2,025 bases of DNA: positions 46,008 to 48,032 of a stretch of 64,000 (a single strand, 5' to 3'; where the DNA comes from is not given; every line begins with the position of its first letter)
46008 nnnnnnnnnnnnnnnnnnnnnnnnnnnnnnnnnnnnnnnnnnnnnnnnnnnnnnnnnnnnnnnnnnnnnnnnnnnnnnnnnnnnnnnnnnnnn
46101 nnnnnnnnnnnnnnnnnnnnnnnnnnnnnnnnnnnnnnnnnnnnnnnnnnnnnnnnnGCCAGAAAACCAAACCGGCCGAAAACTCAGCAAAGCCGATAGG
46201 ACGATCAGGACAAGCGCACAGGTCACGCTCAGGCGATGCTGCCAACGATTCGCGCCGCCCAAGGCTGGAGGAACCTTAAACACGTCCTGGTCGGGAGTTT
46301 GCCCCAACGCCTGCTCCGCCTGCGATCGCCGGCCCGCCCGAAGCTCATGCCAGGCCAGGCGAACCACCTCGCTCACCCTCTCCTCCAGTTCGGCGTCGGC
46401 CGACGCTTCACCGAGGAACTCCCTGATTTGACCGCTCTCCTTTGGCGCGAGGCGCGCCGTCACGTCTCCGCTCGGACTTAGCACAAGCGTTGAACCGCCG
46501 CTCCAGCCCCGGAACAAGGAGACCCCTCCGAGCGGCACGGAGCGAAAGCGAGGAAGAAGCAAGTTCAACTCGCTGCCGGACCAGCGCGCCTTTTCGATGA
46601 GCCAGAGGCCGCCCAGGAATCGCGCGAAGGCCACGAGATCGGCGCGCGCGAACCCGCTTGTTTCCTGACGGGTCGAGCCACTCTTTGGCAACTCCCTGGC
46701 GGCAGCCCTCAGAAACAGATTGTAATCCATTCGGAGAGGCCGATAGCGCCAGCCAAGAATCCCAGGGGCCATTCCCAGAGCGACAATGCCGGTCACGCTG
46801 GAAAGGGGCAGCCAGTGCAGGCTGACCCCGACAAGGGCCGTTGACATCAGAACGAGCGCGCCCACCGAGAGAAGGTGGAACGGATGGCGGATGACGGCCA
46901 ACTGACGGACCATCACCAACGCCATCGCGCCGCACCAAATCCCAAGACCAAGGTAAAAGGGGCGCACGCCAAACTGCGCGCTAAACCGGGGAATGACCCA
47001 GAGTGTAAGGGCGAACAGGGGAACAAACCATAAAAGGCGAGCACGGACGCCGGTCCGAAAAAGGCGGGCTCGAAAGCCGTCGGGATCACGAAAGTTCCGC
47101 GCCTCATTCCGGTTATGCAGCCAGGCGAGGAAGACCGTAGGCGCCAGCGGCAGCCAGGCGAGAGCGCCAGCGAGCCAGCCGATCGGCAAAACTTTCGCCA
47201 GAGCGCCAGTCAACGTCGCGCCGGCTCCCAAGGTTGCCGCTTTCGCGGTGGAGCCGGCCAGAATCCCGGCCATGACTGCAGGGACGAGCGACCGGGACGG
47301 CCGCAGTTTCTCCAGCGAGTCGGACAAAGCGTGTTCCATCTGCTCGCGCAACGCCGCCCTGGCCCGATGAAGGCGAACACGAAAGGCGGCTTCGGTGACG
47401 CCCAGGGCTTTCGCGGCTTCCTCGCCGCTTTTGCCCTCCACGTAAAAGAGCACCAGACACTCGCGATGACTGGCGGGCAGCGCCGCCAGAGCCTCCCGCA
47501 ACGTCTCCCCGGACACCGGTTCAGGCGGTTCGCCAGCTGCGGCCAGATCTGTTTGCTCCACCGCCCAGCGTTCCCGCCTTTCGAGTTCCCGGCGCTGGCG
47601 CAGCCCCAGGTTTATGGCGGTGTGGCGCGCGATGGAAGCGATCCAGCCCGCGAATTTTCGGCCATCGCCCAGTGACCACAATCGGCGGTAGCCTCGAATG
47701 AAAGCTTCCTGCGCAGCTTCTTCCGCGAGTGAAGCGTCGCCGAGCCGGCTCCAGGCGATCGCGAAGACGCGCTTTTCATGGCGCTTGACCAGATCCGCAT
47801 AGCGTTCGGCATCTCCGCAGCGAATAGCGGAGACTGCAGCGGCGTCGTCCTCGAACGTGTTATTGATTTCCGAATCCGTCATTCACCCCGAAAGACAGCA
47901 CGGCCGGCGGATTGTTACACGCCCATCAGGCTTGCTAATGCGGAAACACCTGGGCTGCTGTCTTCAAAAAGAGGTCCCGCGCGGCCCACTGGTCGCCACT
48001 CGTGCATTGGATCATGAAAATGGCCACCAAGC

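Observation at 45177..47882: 901-aa ECF sigma factor covalently fused to a polytopic membrane region and a periplasmic prenyltransferase-repeat-like sensor domain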

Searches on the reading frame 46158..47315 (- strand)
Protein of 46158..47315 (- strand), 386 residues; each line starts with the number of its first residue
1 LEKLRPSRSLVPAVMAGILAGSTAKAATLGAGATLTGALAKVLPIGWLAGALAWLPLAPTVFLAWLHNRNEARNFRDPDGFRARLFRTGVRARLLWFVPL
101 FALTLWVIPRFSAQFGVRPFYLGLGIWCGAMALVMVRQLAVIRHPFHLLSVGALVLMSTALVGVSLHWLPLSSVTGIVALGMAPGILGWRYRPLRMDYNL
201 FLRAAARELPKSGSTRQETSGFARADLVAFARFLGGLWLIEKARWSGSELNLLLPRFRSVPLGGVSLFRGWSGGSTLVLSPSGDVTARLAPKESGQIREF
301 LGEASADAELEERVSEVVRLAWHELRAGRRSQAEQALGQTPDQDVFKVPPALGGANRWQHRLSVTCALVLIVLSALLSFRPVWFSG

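Call 64: search_solved_structures(query=A3, max_evalue=10)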
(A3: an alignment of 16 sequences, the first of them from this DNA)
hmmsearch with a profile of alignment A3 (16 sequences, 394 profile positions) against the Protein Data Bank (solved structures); distinct sequences matched with E-value up to 10: 2.
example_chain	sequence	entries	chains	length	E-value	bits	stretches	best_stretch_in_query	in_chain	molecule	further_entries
7qg9_a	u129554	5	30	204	1.6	11.3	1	237-305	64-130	Distal tail protein | Distal tail protein pb9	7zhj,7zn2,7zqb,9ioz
4jmq_A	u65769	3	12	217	1.8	11.1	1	237-305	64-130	Bacteriophage T5 distal tail protein | Distal tail protein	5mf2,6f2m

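Call 65: search_protein_families(library=pfam, alignment_id=A3, max_evalue=1)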
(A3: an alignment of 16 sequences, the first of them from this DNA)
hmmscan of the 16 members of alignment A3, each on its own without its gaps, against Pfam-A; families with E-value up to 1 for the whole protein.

A. member 1, seq(386 aa): 0 families

B. families by the number of members that match (of 16 scanned): 9 families
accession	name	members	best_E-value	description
PF06939.16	DUF1286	1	0.0044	Protein of unknown function (DUF1286)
PF07690.21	MFS_1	1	0.0046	Major Facilitator Superfamily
PF20970.2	MASE10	1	0.0048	MASE10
PF03739.19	LptF_LptG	1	0.057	Lipopolysaccharide export system permease LptF/LptG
PF20303.3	YLATT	1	0.061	YEATS-Like-Associating Three TM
PF21777.3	SDR-like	1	0.11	Short chain dehydrogenase-like protein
PF12409.13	P5-ATPase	1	0.16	P5-type ATPase cation transporter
PF00156.33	Pribosyltran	1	0.23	Phosphoribosyl transferase domain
PF05101.18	VirB3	1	0.66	Type IV secretory pathway, VirB3-like protein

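Call 73: search_protein_representatives(alignment_id=A3)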
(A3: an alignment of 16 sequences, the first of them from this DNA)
Query: 16 sequences, 394 profile positions. Proteins with E-value up to 0.001 (for the whole library): 325; up to 1e-10: 282; up to 1e-30: 188. The best 150 are listed.
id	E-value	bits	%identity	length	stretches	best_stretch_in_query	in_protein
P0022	5.9e-153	526.4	-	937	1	1-394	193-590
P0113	2.3e-149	514.6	-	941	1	1-387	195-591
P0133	6.6e-144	496.6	-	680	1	1-390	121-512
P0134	6.8e-144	496.6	-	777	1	1-394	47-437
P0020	1.4e-141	489.0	-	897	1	1-394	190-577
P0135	2.6e-134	465.0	-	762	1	1-385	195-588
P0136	8.0e-129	446.9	-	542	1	1-388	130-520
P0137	5.3e-127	440.9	-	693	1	29-394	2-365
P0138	3.0e-124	431.9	-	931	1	1-382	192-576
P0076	5.3e-122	424.5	-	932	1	1-394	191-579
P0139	9.3e-121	420.4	-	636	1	1-388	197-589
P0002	4.1e-120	418.3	-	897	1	1-394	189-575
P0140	1.9e-118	412.8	-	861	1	43-384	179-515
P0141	4.5e-118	411.6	-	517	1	1-323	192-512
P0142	5.3e-118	411.3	-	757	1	1-384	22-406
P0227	1.8e-49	185.7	-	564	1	1-387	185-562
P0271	6.3e-39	150.9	-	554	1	1-383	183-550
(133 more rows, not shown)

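Call 84: find_encoding_contigs(protein=P0227, flank=6000, max_places=2)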
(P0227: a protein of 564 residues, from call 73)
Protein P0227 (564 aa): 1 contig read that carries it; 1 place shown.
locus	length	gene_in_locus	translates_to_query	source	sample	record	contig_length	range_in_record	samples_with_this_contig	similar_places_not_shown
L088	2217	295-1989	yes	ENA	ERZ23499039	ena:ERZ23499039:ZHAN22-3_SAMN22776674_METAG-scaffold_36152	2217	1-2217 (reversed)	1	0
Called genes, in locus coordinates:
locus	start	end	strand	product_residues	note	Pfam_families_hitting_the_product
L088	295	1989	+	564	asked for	PF07638:Sigma70_ECF (weak), PF04542:Sigma70_r2, PF08281:Sigma70_r4_2, PF04545:Sigma70_r4 (weak)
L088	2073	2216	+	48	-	?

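Call 86: find_encoding_contigs(protein=P0271, flank=6000, max_places=2)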
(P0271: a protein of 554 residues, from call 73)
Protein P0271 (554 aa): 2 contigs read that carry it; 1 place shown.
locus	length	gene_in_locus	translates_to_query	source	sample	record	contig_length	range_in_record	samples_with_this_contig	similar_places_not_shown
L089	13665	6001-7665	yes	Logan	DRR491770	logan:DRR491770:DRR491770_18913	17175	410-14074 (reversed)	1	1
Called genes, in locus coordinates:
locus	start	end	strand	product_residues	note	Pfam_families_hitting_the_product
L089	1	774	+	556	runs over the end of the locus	PF13524:Glyco_trans_1_2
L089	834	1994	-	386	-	PF00108:Thiolase_N, PF02803:Thiolase_C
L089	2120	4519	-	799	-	PF02737:3HCDH_N, PF00725:3HCDH, PF00378:ECH_1, PF16113:ECH_2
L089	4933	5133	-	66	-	PF05532:CsbD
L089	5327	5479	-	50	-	PF08085:Entericidin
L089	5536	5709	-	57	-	-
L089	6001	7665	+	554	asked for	PF04542:Sigma70_r2, PF08281:Sigma70_r4_2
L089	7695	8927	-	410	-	PF01676:Metalloenzyme, PF10143:PhosphMutase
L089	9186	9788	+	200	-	PF02527:GidB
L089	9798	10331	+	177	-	PF00578:AhpC-TSA, PF08534:Redoxin, PF00085:Thioredoxin (faint), PF13905:Thioredoxin_8 (weak)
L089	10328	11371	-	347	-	PF01075:Glyco_transf_9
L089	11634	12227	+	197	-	PF03551:PadR (weak)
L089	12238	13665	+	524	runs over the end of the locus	PF13433:Peripla_BP_5 (faint), PF13458:Peripla_BP_6, PF01094:ANF_receptor (weak)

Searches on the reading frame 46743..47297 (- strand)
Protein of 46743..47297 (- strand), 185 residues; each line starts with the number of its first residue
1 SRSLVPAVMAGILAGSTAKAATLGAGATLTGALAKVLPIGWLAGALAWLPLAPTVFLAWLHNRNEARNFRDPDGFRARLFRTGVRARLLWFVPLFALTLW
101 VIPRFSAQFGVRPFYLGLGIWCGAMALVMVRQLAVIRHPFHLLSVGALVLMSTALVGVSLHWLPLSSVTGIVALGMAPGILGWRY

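Call 31: search_protein_families(library=pfam, proteins=[window:46743-47297:-], max_evalue=10)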
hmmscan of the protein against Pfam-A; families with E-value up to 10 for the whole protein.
window:46743-47297:- (185 aa): 0 families

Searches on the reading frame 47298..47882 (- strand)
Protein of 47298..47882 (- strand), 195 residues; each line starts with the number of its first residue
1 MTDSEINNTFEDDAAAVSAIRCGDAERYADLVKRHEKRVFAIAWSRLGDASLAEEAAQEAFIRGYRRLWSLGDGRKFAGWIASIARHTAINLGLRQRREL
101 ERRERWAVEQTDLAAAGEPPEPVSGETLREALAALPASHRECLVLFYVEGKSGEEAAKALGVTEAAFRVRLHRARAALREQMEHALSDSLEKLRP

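Call 82: search_solved_structures(query=window:47298-47882:-, max_evalue=0.00001)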
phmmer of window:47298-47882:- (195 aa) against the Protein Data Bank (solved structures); distinct sequences matched with E-value up to 0.00001: 18.
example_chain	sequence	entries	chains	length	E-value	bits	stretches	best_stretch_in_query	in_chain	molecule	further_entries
5wuq_A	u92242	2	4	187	2.9e-17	66.4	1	17-183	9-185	ECF RNA polymerase sigma factor SigW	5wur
9m9d_F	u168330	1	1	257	3.5e-17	66.1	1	28-182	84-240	ECF RNA polymerase sigma factor SigE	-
9m9e_F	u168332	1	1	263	3.7e-17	66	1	28-182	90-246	ECF RNA polymerase sigma factor SigE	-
9m98_F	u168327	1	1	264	3.8e-17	66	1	28-182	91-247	ECF RNA polymerase sigma factor SigE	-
8z6g_B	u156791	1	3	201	5.7e-12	49.1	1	9-193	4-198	RNA polymerase sigma factor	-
6dxo_A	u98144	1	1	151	1e-11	48.3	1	19-88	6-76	RNA polymerase ECF-subfamily sigma factor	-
6in7_B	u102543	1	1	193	6.1e-11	45.8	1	9-186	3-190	RNA polymerase sigma-H factor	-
6dv9_F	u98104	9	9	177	4e-10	43.1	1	17-182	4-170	ECF RNA polymerase sigma factor SigL | RNA polymerase sigma factor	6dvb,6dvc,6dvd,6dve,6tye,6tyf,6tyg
1or7_A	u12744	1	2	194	9.2e-10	41.9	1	13-182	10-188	RNA polymerase sigma-E factor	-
6jbq_F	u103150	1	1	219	1.5e-09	41.2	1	13-182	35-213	ECF RNA polymerase sigma-E factor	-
7qh5_A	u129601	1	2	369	1e-08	38.5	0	17-184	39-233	RNA polymerase sigma factor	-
5or5_A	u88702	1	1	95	3e-08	37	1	13-101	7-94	ECF RNA polymerase sigma-E factor,ECF RNA polymerase sigma factor SigW,ECF RNA polymerase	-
3vep_D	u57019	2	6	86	2.8e-07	33.9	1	126-182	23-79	Probable RNA polymerase sigma-D factor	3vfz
4nqw_A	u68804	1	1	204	4.8e-07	33.1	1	19-180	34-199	ECF RNA polymerase sigma factor SigK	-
2mao_A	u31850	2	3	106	1.7e-06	31.3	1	13-103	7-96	RNA polymerase sigma factor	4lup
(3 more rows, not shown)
